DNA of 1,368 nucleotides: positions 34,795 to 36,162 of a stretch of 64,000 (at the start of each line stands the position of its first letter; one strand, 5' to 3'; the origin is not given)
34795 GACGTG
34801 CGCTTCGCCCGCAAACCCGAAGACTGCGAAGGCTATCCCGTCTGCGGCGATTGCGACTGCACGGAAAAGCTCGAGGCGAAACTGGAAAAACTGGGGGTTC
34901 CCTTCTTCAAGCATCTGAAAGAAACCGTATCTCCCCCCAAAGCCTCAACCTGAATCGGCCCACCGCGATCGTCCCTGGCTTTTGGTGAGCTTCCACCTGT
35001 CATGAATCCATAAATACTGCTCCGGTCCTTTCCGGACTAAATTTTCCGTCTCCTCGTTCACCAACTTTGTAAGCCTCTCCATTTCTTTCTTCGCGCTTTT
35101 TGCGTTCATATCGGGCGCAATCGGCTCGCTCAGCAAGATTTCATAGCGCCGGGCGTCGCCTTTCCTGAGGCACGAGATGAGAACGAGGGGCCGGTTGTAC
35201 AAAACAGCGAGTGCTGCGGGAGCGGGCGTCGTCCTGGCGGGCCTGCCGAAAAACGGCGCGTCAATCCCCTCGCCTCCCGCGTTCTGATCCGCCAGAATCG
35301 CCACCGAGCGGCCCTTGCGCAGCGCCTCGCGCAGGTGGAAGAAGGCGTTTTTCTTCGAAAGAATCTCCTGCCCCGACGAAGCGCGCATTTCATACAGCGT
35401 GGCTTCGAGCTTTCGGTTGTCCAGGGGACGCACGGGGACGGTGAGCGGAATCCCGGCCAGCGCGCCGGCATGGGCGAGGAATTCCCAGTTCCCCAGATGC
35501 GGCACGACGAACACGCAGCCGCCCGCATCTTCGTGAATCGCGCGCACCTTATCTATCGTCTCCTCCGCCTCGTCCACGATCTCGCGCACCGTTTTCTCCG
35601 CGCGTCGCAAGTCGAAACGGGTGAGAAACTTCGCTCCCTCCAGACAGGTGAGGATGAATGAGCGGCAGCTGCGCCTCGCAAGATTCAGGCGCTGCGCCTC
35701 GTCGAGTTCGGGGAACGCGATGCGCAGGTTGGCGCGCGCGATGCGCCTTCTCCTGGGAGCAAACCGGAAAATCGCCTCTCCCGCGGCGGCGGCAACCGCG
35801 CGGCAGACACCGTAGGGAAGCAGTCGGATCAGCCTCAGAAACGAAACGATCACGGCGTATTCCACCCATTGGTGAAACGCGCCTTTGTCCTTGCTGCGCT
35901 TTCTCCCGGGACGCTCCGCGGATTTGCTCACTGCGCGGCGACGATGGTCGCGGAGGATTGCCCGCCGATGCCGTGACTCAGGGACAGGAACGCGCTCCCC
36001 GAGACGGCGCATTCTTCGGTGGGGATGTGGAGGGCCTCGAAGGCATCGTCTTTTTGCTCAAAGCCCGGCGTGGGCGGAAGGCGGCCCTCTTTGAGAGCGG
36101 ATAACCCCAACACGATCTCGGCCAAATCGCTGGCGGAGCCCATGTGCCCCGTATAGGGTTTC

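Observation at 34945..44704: Eleven-gene type II FAS/PKS-like operon ending in an LpxL-family acyltransferase: aryl-polyene/xanthomonadin-like machinery without starter or export genes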

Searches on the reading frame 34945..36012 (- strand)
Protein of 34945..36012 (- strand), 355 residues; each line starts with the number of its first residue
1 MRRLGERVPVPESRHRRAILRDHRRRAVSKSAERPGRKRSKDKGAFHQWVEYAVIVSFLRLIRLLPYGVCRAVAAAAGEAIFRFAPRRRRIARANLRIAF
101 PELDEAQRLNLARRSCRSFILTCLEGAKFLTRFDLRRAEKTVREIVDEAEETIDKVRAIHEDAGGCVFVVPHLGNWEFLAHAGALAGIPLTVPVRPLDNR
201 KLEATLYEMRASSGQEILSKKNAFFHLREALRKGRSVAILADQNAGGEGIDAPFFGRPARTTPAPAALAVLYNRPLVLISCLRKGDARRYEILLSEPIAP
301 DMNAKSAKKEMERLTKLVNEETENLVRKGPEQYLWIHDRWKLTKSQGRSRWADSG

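Call 9: search_protein_families(library=pfam, proteins=[window:34945-36012:-], max_evalue=0.01)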
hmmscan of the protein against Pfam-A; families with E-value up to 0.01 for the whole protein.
window:34945-36012:- (355 aa): 1 family
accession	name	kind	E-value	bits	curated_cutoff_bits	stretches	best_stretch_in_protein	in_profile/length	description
PF03279.18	Lip_A_acyltrans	-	1.3e-51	176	22.3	1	47-341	12-294/295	Bacterial lipid A biosynthesis acyltransferase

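Call 32: search_protein_families(library=ncbifam, proteins=[window:34945-35931:-], max_evalue=0.01)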
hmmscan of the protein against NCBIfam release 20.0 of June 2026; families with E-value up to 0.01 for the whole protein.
window:34945-35931:- (328 aa): 17 families
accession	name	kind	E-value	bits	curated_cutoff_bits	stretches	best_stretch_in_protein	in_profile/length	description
NF005120.0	PRK06553.1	equivalog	1.7e-41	142.6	273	1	18-314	17-307/308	lipid A biosynthesis lauroyl acyltransferase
NF006487.0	PRK08905.1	equivalog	5.9e-37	127.3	281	1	28-318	3-278/290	lysophospholipid acyltransferase family protein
NF006270.0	PRK08419.1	equivalog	2e-35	122.5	248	1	27-317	9-292/298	lipid A biosynthesis lauroyl acyltransferase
TIGR02207.1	lipid_A_htrB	subfamily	3.8e-31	108.6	297.8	1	22-321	13-299/303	LpxL/LpxP family Kdo(2)-lipid IV(A) lauroyl/palmitoleoyl acyltransferase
NF004569.0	PRK05906.1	equivalog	1.4e-28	100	439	1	20-315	13-314/454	lipid A biosynthesis lauroyl acyltransferase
NF005340.0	PRK06860.1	subfamily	2.8e-28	99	398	1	22-322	19-306/309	lipid A biosynthesis lauroyl acyltransferase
NF005919.0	PRK07920.1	equivalog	6.8e-26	91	209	1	31-306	19-286/311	phosphatidylinositol mannoside acyltransferase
NF004190.0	PRK05645.1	equivalog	1.7e-25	89.7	377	1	25-324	6-294/295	lysophospholipid acyltransferase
NF005952.0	PRK08025.1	equivalog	3.9e-24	85.3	517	1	28-320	22-300/306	kdo(2)-lipid IV(A) palmitoleoyltransferase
NF005399.0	PRK06946.1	subfamily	4.9e-24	85.1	343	1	25-315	7-285/294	lipid A biosynthesis lauroyl acyltransferase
NF006438.0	PRK08734.1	equivalog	6.8e-24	84.4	363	1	34-316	16-288/305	lauroyl acyltransferase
TIGR02208.1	lipid_A_msbB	equivalog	1.9e-23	83.2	336.05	1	27-313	19-294/305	lauroyl-Kdo(2)-lipid IV(A) myristoyltransferase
NF006507.0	PRK08943.1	subfamily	2.7e-22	79.2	337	1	22-312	25-303/322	lipid A biosynthesis (KDO)2-(lauroyl)-lipid IVA acyltransferase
NF006437.0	PRK08733.1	equivalog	5.5e-22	78.3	540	1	20-323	17-303/306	LpxL/LpxP family Kdo(2)-lipid IV(A) lauroyl/palmitoleoyl acyltransferase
NF004191.0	PRK05646.1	equivalog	2.5e-21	76.1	491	1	27-321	20-302/310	lipid A biosynthesis lauroyl acyltransferase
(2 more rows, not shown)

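Call 34: search_solved_structures(query=window:34945-35931:-, max_evalue=0.01, show_alignments=1)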
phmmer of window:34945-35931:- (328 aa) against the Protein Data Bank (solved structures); distinct sequences matched with E-value up to 0.01: 5.
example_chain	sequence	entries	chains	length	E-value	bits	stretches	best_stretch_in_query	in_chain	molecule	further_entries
5kn7_B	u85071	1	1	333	2.7e-11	46.4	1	60-316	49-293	Lipid A biosynthesis lauroyl acyltransferase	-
5knk_B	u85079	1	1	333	1.6e-10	43.8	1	60-316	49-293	Lipid A biosynthesis lauroyl acyltransferase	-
5oce_A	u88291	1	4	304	4.2e-09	39.2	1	33-260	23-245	Phosphatidylinositol mannoside acyltransferase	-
5f2t_A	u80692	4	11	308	4.3e-09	39.1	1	33-260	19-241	Phosphatidylinositol mannoside acyltransferase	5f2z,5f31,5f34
7ojt_A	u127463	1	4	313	4.6e-09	39.1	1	33-260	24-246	Phosphatidylinositol mannoside acyltransferase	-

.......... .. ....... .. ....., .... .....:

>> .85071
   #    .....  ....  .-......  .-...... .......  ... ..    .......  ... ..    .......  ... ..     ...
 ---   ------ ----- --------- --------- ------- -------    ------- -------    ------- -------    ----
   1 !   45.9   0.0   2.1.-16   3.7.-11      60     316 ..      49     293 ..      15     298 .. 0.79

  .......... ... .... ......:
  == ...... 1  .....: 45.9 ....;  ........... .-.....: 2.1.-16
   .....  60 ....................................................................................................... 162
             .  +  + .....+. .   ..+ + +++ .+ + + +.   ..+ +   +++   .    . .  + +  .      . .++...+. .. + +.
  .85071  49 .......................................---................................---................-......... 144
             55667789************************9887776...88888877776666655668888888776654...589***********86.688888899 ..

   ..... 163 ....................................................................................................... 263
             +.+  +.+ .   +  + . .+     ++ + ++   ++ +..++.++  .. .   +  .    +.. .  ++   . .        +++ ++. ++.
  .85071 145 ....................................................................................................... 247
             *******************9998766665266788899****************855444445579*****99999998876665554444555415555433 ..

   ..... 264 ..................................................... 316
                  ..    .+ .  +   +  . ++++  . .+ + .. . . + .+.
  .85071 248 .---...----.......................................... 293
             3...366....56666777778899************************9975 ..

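Call 54: search_dna_similar(query=window:34945-35931:-, collection=plasmids, mode=protein, max_evalue=1e-10, max_rows=25)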
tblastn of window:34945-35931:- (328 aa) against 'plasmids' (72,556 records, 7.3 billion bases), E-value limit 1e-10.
Records with a match: 10; places in all: 10; records where one place covers at least 80% of the query: 0.
Best place of each record, by identity: <60% 10.
By first word of the organism name: Sinorhizobium 3; Cupriavidus 2; Hyphomicrobiales 1; Ralstonia 1; Shinella 1; Agrobacterium 1; Komagataeibacter 1.
By predicted mobility (MOB-suite, as given by PLSDB): non-mobilizable 7; mobilizable 2; conjugative 1.
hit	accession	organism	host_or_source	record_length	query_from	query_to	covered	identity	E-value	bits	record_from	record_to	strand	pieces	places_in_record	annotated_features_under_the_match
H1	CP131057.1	Hyphomicrobiales bacterium UR115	tomato,bacteria,rhizosphere soil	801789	109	314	63%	33.5%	2e-14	82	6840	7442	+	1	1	none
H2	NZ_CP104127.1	Sinorhizobium sp. M103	Phaseolus vulgaris,cell ...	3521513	103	318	66%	28.9%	3e-12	75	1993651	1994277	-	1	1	none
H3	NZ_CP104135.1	Sinorhizobium sp. C101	Phaseolus vulgaris,cell ...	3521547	103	318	66%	28.9%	3e-12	75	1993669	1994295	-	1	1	none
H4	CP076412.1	Ralstonia wenshanensis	soil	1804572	110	315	63%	29.0%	3e-12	75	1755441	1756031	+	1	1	lysophospholipid acyltransferase family protein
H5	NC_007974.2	Cupriavidus metallidurans CH34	-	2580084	138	315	54%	33.0%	4e-13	77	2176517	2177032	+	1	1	none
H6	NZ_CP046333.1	Cupriavidus metallidurans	sedimentation pond in a zinc factory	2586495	138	315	54%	33.0%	4e-13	77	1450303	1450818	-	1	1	none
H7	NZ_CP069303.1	Shinella sp. PSBB067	monoisolate,Minnesota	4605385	140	318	55%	32.2%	4e-14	81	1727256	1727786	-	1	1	none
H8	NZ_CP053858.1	Agrobacterium pusense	Fusarium oxysporum f. sp. ...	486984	126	314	58%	28.4%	2e-12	76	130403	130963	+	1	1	lipid A biosynthesis lauroyl acyltransferase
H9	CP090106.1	Sinorhizobium meliloti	Medicago,Cell culture,Plant nodule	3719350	140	318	55%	29.8%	8e-12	74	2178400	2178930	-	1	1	lipid A biosynthesis lauroyl acyltransferase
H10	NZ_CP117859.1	Komagataeibacter oboediens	Cell culture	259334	140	313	53%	28.0%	6e-11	71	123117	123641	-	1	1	lysophospholipid acyltransferase family protein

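Call 55: get_annotated_region(hit=H9, flank=8000)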
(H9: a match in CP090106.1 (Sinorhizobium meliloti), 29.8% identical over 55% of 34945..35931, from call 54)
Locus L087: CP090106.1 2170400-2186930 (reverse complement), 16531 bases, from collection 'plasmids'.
description: Sinorhizobium meliloti strain Ak57 plasmid pSymB, complete sequence
organism: Sinorhizobium meliloti (NCBI taxid 382)
taxonomy: Bacteria; Pseudomonadota; Alphaproteobacteria; Hyphomicrobiales; Rhizobiaceae; Sinorhizobium; Sinorhizobium meliloti
host: -; source: Medicago,Cell culture,Plant nodule; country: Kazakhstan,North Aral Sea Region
typing (MOB-suite, as given by PLSDB): non-mobilizable
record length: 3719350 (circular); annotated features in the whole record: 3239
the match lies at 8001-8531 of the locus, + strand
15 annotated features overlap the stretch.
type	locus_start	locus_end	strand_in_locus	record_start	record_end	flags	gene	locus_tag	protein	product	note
CDS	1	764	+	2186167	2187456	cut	-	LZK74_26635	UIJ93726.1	cobyrinate a,c-diamide synthase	-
CDS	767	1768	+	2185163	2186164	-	cobD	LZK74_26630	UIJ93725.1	threonine-phosphate decarboxylase CobD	-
CDS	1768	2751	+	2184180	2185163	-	cbiB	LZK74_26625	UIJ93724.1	adenosylcobinamide-phosphate synthase CbiB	-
CDS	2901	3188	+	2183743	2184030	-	-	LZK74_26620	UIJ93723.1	acyl carrier protein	-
CDS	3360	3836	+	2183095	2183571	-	-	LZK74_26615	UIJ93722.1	beta-hydroxyacyl-ACP dehydratase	-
CDS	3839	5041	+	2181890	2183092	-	-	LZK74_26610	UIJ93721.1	beta-ketoacyl-ACP synthase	-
CDS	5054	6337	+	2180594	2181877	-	-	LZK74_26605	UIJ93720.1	beta-ketoacyl-ACP synthase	-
CDS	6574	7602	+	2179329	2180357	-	-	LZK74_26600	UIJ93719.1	zinc-binding dehydrogenase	-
CDS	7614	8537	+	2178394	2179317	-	-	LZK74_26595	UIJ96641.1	lipid A biosynthesis lauroyl acyltransferase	-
CDS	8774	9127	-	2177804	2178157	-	-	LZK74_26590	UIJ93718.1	VOC family protein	-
CDS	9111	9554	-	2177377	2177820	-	-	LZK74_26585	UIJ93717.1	SRPBCC family protein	-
CDS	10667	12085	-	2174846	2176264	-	-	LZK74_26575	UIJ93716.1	sodium:alanine symporter family protein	-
CDS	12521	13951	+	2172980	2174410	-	gndA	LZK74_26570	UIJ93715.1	NADP-dependent phosphogluconate dehydrogenase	-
CDS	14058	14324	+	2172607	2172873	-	-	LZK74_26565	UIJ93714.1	hypothetical protein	-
CDS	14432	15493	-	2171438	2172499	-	-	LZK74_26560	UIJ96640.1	LacI family transcriptional regulator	-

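Call 57: search_protein_families(library=ncbifam, proteins=[L087:2901-3188:+, L087:3839-5041:+, L087:5054-6337:+, L087:7614-8537:+, L087:3360-3836:+], max_evalue=1e-20)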
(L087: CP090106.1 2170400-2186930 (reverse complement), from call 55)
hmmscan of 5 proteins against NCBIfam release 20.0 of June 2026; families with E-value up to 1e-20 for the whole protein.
L087:2901-3188:+ (95 aa): 1 family
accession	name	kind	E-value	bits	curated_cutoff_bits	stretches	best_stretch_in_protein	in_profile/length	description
NF005079.0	PRK06508.1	equivalog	9.2e-57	189.5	83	1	3-94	1-92/93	acyl carrier protein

L087:3839-5041:+ (400 aa): 3 families
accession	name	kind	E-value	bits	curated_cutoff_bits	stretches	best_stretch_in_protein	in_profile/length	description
NF005084.0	PRK06519.1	equivalog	7.5e-186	618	320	1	2-399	2-395/397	beta-ketoacyl-ACP synthase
NF005589.0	PRK07314.1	subfamily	5.1e-24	84.8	387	1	5-270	3-260/413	beta-ketoacyl-ACP synthase II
TIGR03150.1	fabF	equivalog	3.8e-23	81.8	493.75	1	7-272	2-259/407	beta-ketoacyl-ACP synthase II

L087:5054-6337:+ (427 aa): 17 families
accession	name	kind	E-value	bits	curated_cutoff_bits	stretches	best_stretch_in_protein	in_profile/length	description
NF005076.0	PRK06501.1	equivalog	5.4e-232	770.1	629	1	3-427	2-425/425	beta-ketoacyl-ACP synthase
TIGR03150.1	fabF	equivalog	1.4e-107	359.9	493.75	1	138-422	122-406/407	beta-ketoacyl-ACP synthase II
NF005589.0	PRK07314.1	subfamily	8.3e-102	341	387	1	134-423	121-410/413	beta-ketoacyl-ACP synthase II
NF006274.0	PRK08439.1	equivalog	4.7e-87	292.4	621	1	14-422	4-403/406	beta-ketoacyl-ACP synthase II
NF004970.0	PRK06333.1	subfamily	7.2e-87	292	525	1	145-422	141-419/424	beta-ketoacyl-ACP synthase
NF006587.0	PRK09116.1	equivalog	6.7e-72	242.5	470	1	164-422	151-404/408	beta-ketoacyl-ACP synthase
NF006434.0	PRK08722.1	equivalog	1.1e-71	241.9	759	1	139-422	126-411/414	beta-ketoacyl-ACP synthase II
NF005935.0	PRK07967.1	equivalog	1.7e-64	218.2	630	1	154-423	139-402/406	beta-ketoacyl-ACP synthase I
NF058662.1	cispenta_AmcF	equivalog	1.7e-64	218.2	325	1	156-423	108-368/369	cispentacin biosynthesis acyltransferase subunit AmcF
NF006618.0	PRK09185.1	subfamily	7.3e-63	212.9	407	1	152-424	136-392/394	beta-ketoacyl-ACP synthase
NF004618.0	PRK05952.1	equivalog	1.9e-60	204.8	455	1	160-423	130-381/384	beta-ketoacyl-ACP synthase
NF005916.1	PRK07910.1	equivalog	2.2e-60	204.7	560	1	171-422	165-415/418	KasA/KasB family beta-ketoacyl-ACP synthase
NF005490.0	PRK07103.1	equivalog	2e-57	195.1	445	1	147-423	143-411/414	polyketide beta-ketoacyl:acyl carrier protein synthase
NF045894.1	PKS_plus_SDR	equivalog_domain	1.7e-37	128.7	1740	1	138-425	134-427/1515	type I polyketide synthase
NF040607.1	mycolic_Pks13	equivalog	7.9e-34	116.4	2100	1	156-423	250-524/1680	polyketide synthase Pks13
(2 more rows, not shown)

L087:7614-8537:+ (307 aa): 4 families
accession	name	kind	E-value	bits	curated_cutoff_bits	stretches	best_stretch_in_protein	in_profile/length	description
NF005120.0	PRK06553.1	equivalog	4.7e-148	492.5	273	1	2-302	7-307/308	lipid A biosynthesis lauroyl acyltransferase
NF005150.0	PRK06628.1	equivalog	7.5e-36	124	350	1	21-302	16-289/290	lipid A biosynthesis lauroyl acyltransferase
NF006487.0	PRK08905.1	equivalog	3.3e-26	92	281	1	22-303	6-275/290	lysophospholipid acyltransferase family protein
NF006270.0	PRK08419.1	equivalog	1.7e-22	80.1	248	1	19-302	7-289/298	lipid A biosynthesis lauroyl acyltransferase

L087:3360-3836:+ (158 aa): 3 families
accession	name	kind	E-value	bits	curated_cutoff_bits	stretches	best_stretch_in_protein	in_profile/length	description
NF000582.1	PRK00006.1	equivalog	3.6e-23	82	113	1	6-126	15-135/137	3-hydroxyacyl-ACP dehydratase FabZ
TIGR01750.1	fabZ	equivalog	4.4e-22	78.5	155.15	1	6-125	16-138/141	3-hydroxyacyl-ACP dehydratase FabZ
NF009667.0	PRK13188.1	equivalog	6.5e-22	77.8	465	1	6-126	336-457/464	bifunctional UDP-3-O-[3-hydroxymyristoyl] N-acetylglucosamine deacetylase/3-hydroxyacyl-ACP dehydratase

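Call 70: get_annotated_region(hit=H4, flank=14000)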
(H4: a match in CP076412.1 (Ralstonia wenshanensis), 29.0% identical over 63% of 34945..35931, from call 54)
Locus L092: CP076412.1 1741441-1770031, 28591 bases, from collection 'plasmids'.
description: Ralstonia wenshanensis strain 56D2 plasmid p56D2, complete sequence
organism: Ralstonia wenshanensis (NCBI taxid 2842456)
taxonomy: Bacteria; Pseudomonadota; Betaproteobacteria; Burkholderiales; Burkholderiaceae; Ralstonia; Ralstonia wenshanensis
host: -; source: soil; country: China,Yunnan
typing (MOB-suite, as given by PLSDB): non-mobilizable
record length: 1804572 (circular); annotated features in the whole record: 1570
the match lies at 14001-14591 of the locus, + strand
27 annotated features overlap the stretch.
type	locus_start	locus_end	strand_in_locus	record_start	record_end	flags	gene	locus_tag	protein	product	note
CDS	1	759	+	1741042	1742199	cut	-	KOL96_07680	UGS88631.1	anion transporter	-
CDS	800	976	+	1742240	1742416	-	-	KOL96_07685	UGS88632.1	hypothetical protein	-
CDS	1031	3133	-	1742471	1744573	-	fusA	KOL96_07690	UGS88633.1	elongation factor G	-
CDS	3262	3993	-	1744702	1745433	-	-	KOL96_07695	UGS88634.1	Crp/Fnr family transcriptional regulator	-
CDS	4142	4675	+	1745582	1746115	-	-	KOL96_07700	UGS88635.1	DUF962 domain-containing protein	-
CDS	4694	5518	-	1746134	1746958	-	-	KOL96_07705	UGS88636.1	crotonase/enoyl-CoA hydratase family protein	-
CDS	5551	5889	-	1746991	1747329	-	-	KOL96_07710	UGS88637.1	ferredoxin family protein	-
CDS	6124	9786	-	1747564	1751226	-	-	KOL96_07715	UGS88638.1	PAS domain-containing protein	-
CDS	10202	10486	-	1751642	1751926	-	-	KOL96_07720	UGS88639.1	hypothetical protein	-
CDS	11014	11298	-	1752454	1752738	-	-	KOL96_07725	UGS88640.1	hypothetical protein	-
CDS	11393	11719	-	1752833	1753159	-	-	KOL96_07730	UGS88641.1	hypothetical protein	-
CDS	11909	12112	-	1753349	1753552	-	-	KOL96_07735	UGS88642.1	cold-shock protein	-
CDS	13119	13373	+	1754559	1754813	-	-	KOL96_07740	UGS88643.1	translation initiation factor 1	-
CDS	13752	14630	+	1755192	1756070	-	-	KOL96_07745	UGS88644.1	lysophospholipid acyltransferase family protein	-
CDS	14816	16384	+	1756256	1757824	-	-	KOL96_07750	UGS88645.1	HAMP domain-containing protein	-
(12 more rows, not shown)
